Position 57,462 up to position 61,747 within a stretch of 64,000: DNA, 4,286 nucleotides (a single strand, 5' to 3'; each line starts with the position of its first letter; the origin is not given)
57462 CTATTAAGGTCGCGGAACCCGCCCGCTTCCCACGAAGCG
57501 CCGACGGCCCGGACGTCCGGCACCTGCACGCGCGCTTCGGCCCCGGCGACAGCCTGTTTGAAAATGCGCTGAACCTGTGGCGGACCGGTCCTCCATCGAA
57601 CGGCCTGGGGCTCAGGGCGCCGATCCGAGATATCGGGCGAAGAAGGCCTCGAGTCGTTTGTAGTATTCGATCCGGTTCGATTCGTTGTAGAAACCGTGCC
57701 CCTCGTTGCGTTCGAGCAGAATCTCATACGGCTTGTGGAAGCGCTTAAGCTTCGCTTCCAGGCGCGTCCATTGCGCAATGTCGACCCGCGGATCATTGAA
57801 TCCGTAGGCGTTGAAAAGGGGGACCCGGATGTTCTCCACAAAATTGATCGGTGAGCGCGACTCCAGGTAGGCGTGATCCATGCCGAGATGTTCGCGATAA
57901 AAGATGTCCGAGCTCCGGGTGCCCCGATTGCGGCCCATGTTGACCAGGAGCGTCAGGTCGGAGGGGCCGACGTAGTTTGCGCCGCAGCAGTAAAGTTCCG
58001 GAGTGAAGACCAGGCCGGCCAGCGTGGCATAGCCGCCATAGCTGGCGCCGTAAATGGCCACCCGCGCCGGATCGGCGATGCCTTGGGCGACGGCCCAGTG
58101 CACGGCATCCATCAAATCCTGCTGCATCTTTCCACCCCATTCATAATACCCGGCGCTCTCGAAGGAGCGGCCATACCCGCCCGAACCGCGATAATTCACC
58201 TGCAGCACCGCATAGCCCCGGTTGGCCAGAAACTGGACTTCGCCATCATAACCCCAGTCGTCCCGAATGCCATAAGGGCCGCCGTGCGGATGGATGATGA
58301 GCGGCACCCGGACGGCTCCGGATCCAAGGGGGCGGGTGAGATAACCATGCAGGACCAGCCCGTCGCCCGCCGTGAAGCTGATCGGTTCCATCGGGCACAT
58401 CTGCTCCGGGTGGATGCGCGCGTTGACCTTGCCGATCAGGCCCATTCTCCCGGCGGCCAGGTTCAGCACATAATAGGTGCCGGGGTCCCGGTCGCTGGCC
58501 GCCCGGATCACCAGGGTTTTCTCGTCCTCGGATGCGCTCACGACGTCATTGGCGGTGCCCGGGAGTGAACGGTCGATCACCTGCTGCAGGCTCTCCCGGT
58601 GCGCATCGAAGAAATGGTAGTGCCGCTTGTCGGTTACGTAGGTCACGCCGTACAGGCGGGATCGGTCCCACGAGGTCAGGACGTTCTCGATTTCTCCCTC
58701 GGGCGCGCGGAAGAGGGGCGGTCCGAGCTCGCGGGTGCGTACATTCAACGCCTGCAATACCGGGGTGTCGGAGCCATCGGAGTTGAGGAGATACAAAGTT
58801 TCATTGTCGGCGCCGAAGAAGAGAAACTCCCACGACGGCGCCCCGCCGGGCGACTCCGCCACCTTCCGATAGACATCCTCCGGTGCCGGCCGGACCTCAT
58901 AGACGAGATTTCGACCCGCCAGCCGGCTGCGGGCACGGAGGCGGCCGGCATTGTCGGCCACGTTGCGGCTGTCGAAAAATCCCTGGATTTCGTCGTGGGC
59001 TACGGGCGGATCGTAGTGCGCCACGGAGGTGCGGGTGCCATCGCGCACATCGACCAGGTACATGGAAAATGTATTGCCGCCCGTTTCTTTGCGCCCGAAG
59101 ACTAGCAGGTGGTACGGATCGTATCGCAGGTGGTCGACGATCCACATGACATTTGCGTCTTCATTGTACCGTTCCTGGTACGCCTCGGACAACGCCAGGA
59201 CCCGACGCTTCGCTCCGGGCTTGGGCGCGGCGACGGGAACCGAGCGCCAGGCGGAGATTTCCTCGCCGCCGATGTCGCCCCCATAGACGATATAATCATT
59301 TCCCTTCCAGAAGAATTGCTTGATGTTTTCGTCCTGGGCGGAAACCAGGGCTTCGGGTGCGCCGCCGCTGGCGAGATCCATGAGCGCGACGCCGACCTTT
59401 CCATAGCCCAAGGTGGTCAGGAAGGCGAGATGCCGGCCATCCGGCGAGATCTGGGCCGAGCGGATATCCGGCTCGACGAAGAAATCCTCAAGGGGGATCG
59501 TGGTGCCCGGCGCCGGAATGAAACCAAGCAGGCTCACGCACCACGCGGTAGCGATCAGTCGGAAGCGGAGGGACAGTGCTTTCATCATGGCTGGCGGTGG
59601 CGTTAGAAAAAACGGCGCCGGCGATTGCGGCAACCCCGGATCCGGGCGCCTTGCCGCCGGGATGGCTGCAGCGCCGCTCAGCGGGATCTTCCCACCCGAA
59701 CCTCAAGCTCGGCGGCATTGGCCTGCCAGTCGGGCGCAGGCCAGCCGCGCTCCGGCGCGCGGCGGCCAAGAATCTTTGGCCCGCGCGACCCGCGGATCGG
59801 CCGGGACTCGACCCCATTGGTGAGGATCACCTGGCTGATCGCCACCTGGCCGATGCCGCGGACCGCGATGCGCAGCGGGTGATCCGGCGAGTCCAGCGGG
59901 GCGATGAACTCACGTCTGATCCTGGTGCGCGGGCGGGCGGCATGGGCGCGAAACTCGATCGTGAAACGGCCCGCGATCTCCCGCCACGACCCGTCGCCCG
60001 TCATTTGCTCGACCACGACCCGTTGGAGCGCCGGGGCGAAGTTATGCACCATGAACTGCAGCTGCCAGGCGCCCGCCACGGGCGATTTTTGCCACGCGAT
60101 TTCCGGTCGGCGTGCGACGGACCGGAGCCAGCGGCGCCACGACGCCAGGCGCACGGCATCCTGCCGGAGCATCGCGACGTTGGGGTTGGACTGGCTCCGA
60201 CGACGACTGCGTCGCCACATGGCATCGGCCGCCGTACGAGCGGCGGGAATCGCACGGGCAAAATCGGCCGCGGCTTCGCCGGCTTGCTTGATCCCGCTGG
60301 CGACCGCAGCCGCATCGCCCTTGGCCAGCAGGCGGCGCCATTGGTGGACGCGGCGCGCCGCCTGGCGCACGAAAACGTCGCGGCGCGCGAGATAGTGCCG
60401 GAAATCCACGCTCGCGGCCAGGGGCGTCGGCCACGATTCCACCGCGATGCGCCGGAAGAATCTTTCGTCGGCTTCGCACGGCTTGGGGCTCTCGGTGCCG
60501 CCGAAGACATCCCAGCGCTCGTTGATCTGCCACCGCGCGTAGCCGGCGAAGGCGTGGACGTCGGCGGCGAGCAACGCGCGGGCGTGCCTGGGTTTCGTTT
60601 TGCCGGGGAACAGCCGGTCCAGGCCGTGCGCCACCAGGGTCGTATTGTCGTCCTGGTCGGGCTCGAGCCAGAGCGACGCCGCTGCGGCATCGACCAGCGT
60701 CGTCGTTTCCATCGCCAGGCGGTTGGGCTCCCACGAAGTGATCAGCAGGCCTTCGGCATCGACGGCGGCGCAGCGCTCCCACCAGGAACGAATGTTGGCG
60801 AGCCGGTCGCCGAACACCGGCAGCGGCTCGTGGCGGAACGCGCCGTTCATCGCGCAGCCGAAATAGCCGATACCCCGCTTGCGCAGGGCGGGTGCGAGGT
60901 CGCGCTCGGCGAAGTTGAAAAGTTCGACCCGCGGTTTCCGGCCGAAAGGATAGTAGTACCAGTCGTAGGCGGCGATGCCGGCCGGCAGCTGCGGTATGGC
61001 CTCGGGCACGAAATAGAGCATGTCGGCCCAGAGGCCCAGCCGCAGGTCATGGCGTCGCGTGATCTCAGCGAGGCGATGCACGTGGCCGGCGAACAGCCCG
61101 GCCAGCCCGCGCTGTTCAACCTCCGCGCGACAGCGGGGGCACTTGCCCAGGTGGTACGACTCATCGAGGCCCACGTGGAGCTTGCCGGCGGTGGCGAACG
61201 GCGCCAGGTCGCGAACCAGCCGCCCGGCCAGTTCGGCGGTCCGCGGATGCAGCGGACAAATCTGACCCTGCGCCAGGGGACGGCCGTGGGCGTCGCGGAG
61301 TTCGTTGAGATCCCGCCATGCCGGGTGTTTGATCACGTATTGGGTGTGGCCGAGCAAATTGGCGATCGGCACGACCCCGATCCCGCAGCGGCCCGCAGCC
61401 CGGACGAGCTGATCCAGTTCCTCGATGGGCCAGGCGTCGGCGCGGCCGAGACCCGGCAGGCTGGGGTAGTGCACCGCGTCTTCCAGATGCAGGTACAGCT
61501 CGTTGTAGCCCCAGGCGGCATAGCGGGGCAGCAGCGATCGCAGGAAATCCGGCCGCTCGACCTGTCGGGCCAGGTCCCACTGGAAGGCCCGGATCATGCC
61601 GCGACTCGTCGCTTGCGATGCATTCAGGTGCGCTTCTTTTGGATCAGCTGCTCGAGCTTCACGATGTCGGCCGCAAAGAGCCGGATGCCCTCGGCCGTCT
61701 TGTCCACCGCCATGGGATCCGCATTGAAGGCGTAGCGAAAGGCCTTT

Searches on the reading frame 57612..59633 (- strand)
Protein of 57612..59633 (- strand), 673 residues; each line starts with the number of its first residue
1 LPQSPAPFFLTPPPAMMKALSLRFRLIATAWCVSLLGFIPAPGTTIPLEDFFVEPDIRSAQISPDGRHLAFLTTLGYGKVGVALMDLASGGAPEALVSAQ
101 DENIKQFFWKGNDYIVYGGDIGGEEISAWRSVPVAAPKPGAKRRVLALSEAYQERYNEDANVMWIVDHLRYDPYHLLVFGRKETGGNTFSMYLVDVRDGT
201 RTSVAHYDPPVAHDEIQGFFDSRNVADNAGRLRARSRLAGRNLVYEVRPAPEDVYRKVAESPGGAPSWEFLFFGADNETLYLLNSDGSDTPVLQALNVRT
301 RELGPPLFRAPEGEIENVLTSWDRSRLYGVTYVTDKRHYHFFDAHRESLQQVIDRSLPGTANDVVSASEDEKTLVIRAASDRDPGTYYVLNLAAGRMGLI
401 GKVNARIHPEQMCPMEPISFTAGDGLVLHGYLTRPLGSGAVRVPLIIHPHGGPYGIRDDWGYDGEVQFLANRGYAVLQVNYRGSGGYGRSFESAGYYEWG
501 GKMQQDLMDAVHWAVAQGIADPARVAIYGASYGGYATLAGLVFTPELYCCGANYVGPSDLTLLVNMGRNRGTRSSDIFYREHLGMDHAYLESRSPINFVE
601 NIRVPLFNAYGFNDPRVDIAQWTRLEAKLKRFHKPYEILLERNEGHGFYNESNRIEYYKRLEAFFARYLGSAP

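Call 9: search_protein_families(library=pfam, proteins=[window:57612-59633:-], max_evalue=0.001)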
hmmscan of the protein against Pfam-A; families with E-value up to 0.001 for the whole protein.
window:57612-59633:- (673 aa): 5 families
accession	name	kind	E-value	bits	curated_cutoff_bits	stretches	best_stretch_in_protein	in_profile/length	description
PF00326.27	Peptidase_S9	-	1.6e-44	152.4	22.6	1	460-671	1-212/213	Prolyl oligopeptidase family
PF02129.25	Peptidase_S15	-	5.4e-14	53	23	1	424-545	1-117/262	X-Pro dipeptidyl-peptidase (S15 family)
PF20434.5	BD-FAE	-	2.5e-09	37.4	26.8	0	554-629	139-215/215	BD-FAE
PF12697.13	Abhydrolase_6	-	2e-06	29.1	26.3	1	450-570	5-111/217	Alpha/beta hydrolase family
PF01738.24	DLH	-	3.8e-06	27.1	21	1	502-659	76-199/217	Dienelactone hydrolase family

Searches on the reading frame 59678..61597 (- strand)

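Call 9: search_protein_families(library=pfam, proteins=[window:59678-61597:-], max_evalue=0.001)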
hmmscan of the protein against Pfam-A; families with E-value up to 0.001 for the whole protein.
window:59678-61597:- (639 aa): 1 family
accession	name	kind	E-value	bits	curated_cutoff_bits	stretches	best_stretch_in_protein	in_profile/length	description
PF00728.28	Glyco_hydro_20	-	1.7e-08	34.6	22.3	1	3-195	4-224/348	Glycosyl hydrolase family 20, catalytic domain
